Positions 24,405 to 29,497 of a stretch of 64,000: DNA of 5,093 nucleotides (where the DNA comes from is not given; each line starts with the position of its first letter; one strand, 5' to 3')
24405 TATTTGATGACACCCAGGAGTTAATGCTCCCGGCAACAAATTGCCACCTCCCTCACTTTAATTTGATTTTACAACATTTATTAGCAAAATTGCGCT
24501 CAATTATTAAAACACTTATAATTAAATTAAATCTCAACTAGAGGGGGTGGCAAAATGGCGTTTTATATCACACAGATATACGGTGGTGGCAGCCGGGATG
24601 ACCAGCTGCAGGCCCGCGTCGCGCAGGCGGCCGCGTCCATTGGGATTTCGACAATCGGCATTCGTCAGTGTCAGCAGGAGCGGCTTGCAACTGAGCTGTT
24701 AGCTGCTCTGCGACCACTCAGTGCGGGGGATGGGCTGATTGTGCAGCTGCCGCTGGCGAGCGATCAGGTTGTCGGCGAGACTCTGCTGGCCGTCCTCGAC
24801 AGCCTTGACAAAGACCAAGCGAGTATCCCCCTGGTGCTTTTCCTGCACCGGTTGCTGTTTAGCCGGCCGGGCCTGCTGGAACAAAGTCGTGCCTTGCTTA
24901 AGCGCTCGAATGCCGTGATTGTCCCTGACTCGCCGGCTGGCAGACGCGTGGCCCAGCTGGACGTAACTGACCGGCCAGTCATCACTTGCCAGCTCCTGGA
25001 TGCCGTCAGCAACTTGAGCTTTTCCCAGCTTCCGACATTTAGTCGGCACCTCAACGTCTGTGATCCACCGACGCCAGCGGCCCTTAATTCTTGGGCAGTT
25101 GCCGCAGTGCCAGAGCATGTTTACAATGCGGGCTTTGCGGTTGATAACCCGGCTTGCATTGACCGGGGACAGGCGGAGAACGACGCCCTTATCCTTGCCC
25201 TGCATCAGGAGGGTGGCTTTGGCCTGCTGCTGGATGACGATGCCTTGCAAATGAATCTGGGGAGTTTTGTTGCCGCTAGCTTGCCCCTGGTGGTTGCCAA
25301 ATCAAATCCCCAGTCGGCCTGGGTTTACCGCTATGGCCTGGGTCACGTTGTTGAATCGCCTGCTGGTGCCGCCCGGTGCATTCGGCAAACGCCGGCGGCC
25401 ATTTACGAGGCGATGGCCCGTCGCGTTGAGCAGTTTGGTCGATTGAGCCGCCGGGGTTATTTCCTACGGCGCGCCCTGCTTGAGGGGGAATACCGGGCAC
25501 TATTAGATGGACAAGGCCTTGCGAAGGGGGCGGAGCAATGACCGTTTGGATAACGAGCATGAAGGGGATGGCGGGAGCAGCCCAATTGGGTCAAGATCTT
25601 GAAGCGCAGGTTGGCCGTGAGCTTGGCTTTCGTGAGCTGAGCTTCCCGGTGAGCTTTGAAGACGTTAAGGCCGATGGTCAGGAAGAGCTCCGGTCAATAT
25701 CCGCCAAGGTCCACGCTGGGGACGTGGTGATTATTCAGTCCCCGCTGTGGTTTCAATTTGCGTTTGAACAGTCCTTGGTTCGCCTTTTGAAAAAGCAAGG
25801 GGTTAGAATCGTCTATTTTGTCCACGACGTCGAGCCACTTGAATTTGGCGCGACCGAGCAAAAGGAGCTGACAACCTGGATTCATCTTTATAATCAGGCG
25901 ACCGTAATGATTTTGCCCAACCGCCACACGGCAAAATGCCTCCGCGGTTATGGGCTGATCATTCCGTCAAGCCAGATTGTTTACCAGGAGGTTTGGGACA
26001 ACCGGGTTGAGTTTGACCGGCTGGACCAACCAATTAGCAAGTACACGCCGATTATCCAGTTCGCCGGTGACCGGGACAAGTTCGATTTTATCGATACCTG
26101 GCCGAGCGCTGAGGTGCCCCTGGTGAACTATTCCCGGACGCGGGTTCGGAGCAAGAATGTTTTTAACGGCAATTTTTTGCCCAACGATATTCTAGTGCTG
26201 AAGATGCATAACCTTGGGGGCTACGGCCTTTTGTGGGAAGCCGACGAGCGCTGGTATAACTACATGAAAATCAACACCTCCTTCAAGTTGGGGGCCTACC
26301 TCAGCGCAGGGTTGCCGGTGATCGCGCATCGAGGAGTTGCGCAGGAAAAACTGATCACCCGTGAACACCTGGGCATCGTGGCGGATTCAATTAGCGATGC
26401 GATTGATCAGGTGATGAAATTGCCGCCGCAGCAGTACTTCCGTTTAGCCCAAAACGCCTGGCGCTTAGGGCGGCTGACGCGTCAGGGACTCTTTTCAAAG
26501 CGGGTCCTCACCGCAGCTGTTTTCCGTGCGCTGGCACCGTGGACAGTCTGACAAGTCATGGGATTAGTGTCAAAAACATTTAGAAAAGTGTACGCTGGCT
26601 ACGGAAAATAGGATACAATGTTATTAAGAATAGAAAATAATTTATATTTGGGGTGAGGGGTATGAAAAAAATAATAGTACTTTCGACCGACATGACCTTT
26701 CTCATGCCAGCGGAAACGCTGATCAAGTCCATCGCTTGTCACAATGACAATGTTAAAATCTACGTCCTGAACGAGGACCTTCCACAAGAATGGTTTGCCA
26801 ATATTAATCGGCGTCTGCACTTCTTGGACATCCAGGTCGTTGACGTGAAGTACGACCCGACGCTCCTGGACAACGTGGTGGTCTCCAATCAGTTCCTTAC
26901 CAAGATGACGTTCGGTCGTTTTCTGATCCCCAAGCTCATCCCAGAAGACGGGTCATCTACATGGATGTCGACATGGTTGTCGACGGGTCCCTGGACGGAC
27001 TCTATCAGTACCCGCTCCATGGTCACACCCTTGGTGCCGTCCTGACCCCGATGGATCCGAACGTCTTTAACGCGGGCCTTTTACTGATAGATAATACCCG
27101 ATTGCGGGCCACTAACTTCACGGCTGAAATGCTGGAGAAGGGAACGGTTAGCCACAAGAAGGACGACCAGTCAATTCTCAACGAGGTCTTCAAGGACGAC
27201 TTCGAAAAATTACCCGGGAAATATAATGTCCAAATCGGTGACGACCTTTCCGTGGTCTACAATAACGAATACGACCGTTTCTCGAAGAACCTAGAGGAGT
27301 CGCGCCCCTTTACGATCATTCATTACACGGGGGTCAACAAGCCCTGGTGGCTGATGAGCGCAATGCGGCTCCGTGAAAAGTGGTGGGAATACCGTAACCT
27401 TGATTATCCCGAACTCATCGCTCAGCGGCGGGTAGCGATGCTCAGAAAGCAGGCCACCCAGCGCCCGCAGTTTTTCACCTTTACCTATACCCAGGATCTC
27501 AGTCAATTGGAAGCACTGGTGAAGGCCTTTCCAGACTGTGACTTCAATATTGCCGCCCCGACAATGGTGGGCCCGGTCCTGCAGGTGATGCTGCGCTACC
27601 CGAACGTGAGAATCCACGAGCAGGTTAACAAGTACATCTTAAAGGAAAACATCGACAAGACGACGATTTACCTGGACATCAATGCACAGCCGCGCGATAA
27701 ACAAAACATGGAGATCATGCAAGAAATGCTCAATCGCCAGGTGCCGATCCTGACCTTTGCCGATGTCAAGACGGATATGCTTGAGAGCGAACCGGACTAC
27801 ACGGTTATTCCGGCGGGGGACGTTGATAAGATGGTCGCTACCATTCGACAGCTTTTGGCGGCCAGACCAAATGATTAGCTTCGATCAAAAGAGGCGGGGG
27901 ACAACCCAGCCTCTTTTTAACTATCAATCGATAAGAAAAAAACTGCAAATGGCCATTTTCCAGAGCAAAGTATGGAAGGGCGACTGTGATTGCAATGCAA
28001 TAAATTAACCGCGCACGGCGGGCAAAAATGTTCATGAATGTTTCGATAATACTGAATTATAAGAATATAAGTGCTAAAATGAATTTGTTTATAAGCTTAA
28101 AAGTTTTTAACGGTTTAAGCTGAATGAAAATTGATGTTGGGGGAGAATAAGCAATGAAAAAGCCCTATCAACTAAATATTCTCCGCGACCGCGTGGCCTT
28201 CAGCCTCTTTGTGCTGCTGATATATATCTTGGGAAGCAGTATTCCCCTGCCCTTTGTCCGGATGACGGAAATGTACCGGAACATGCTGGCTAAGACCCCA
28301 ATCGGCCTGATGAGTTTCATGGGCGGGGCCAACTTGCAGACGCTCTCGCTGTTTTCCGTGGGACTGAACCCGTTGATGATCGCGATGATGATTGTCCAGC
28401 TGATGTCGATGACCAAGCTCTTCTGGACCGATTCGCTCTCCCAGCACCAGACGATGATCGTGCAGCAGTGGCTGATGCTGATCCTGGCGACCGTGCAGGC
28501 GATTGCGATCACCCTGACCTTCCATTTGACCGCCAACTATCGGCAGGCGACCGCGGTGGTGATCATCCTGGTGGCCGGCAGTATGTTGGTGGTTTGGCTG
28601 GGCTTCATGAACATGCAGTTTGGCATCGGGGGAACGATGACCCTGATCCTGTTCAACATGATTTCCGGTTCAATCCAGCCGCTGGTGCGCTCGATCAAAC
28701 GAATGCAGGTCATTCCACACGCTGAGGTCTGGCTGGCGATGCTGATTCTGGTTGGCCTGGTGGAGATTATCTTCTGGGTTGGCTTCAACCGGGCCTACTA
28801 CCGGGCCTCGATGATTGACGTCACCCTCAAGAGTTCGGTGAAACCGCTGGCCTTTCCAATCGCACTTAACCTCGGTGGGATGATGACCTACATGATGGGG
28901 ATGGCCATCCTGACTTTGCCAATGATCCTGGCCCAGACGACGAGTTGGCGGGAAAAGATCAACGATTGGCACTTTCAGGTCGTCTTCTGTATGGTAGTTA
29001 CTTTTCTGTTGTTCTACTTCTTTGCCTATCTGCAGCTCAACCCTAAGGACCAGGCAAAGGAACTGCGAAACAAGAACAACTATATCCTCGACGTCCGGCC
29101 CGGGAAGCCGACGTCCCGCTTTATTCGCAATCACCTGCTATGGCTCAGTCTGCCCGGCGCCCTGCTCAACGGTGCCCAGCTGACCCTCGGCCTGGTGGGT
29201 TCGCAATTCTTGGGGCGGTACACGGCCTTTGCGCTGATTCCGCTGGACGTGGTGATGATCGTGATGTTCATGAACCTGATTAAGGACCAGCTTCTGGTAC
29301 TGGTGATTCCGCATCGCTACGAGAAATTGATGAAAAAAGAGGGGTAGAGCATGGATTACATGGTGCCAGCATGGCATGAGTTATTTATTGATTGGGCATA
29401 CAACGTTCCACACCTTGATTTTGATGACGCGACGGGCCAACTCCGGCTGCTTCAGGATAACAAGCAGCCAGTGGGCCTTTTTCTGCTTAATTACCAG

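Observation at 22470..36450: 14-kb accessory Sec (SecA2/SecY2) glycoprotein-export island that lacks its priming enzymes and motor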

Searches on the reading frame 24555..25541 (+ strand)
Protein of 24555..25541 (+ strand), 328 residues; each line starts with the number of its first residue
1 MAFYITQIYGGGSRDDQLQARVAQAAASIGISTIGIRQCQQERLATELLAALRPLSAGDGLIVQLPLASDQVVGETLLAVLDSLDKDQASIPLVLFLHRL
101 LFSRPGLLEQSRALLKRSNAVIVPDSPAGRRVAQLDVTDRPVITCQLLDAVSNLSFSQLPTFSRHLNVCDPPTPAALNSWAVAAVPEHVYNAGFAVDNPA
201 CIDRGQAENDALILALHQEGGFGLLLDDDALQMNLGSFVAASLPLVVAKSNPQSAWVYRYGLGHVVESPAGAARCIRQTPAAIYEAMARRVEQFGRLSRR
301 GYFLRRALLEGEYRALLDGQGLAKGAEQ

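Call 4: search_protein_families(library=ncbifam, proteins=[window:24555-25541:+])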
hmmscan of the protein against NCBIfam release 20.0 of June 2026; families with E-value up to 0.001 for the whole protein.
window:24555-25541:+ (328 aa): 2 families
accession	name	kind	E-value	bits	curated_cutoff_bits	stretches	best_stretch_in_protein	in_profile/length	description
NF007325.0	PRK09814.1-4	equivalog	6.2e-23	81.6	491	1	1-310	1-329/337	sugar transferase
NF007322.0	PRK09814.1-1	equivalog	6.9e-10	38.6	580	1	5-313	5-331/336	sugar transferase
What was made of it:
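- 24555..25541 (+): Gtf3/GtfC-like glycosyltransferase, the more divergent copy. NF007325 at 81.6 bits, below cut-off (call 4).
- Checked: The two Gtf3-like genes (24555-25541 +, 25538-26551 +) match NF007325 below its cut-off (call 4).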

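Call 5: search_protein_families(library=pfam, proteins=[window:24555-25541:+])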
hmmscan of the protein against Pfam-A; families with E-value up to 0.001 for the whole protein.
window:24555-25541:+ (328 aa): 0 families

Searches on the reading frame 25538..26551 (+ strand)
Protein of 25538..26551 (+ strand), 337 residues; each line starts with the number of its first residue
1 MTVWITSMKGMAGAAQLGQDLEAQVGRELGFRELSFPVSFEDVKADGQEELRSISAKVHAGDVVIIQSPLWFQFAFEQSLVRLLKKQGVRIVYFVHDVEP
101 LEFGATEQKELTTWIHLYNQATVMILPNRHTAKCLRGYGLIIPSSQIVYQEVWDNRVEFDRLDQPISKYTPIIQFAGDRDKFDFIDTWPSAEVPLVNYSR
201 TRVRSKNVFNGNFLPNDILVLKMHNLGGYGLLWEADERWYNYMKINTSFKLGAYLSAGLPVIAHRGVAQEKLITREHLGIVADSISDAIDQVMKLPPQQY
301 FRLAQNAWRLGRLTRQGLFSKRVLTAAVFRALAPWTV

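Call 4: search_protein_families(library=ncbifam, proteins=[window:25538-26551:+])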
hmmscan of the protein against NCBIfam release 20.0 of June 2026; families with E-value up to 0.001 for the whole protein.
window:25538-26551:+ (337 aa): 7 families
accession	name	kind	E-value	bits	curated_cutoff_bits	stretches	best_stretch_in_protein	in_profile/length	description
NF007325.0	PRK09814.1-4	equivalog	9.5e-70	235.5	491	1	1-328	1-331/337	sugar transferase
NF007322.0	PRK09814.1-1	equivalog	4.9e-45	154.2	580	1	1-330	1-332/336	sugar transferase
NF007323.0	PRK09814.1-2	equivalog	3.7e-29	101.9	529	1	40-325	41-323/327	beta-1,6-galactofuranosyltransferase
NF007326.0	PRK09814.2-3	equivalog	7.7e-22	77.8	420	1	52-327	60-343/349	beta-1,6-galactofuranosyltransferase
NF007327.0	PRK09814.3-1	equivalog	1.2e-11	44.4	792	1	49-328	59-354/364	beta-1,6-galactofuranosyltransferase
NF007328.0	PRK09814.3-2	equivalog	1.6e-09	37.6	450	1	204-329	71-199/208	beta-1,6-galactofuranosyltransferase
NF007324.0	PRK09814.1-3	equivalog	2e-05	23.8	713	1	59-325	61-321/330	beta-1,6-galactofuranosyltransferase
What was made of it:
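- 25538..26551 (+): Gtf3/GtfC-like glycosyltransferase. NF007325 at 235 bits, below the equivalog cut-off (call 4).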

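Call 5: search_protein_families(library=pfam, proteins=[window:25538-26551:+])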
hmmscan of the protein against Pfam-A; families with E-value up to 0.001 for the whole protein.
window:25538-26551:+ (337 aa): 0 families

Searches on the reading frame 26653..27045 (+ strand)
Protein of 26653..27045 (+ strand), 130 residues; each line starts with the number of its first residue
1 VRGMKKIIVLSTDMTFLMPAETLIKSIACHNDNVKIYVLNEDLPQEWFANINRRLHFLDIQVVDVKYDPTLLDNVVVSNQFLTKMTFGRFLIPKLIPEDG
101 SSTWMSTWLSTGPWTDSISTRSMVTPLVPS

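Call 4: search_protein_families(library=ncbifam, proteins=[window:26653-27045:+])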
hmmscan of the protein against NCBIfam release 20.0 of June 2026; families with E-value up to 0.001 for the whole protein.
window:26653-27045:+ (130 aa): 0 families

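Call 5: search_protein_families(library=pfam, proteins=[window:26653-27045:+])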
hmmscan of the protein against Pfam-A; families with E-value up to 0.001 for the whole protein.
window:26653-27045:+ (130 aa): 1 family
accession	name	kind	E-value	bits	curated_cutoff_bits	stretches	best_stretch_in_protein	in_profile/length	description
PF01501.26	Glyco_transf_8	-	3.6e-06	27.2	24.3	1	8-98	2-98/253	Glycosyl transferase family 8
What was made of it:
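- Checked: GT8 is split into 26653-27045 and 26961-27878 (PF01501, call 5).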

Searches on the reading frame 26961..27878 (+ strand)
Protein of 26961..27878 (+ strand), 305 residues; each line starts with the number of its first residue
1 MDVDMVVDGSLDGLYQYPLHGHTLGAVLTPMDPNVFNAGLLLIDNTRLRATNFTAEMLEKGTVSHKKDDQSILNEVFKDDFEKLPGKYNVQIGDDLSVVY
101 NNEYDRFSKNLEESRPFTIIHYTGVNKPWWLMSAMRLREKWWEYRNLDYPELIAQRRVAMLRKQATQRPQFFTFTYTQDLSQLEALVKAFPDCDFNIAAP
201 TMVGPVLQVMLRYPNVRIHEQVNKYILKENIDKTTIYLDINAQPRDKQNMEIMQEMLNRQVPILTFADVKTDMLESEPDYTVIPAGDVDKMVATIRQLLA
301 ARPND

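Call 4: search_protein_families(library=ncbifam, proteins=[window:26961-27878:+])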
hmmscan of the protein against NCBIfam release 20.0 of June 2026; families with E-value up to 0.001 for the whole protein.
window:26961-27878:+ (305 aa): 2 families
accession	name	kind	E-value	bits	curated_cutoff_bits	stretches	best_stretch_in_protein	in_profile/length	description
TIGR02919.1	TIGR02919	equivalog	2.6e-13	49.5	338.3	1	162-300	276-410/438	accessory Sec system glycosylation chaperone GtfB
NF011718.0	PRK15171.1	equivalog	6.3e-06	25.6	461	1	35-132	180-275/337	lipopolysaccharide 3-alpha-galactosyltransferase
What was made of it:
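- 26662..27878 (+): GT8 pseudogene. A 1-bp deletion at 26950 lies upstream of the DxD motif. The C-terminal third resembles the C-terminal part of GtfB. TIGR02919 positions 276-410 match the C-terminal part (call 4).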

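Call 5: search_protein_families(library=pfam, proteins=[window:26961-27878:+])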
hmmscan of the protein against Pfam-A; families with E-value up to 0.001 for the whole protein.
window:26961-27878:+ (305 aa): 1 family
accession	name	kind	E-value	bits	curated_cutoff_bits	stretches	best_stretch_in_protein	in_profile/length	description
PF01501.26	Glyco_transf_8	-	2.3e-20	73.7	24.3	1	1-129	105-249/253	Glycosyl transferase family 8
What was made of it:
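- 26662..27878 (+): PF01501 is split over two ORFs (call 5).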

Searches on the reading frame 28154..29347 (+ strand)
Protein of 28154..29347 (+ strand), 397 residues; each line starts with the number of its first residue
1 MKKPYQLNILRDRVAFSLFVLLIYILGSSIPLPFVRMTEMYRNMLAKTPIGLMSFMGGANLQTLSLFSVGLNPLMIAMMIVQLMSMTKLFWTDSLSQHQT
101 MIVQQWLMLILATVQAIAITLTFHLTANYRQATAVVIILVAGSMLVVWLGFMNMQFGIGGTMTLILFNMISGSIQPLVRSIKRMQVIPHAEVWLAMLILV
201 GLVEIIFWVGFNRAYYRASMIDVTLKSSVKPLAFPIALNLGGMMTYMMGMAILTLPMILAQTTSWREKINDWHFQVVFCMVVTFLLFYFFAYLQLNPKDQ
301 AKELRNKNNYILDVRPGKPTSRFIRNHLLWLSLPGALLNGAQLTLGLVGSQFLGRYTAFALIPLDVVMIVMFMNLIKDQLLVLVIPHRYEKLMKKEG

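Call 4: search_protein_families(library=ncbifam, proteins=[window:28154-29347:+])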
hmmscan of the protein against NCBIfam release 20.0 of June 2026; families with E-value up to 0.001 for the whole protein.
window:28154-29347:+ (397 aa): 3 families
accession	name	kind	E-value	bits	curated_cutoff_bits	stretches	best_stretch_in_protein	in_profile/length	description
TIGR02920.1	acc_sec_Y2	equivalog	5.8e-82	275.6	249.6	1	12-393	4-395/395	accessory Sec system protein translocase subunit SecY2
NF009082.0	PRK12417.1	equivalog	3.1e-61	207.2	353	1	3-395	5-404/406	accessory Sec system protein translocase subunit SecY2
TIGR00967.1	3a0501s007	equivalog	5.4e-33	114.5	253.6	1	11-340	1-365/414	preprotein translocase subunit SecY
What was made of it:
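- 28154..29347 (+): secY2, intact. TIGR02920 at 275.6 bits, cut-off 249.6 (call 4).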
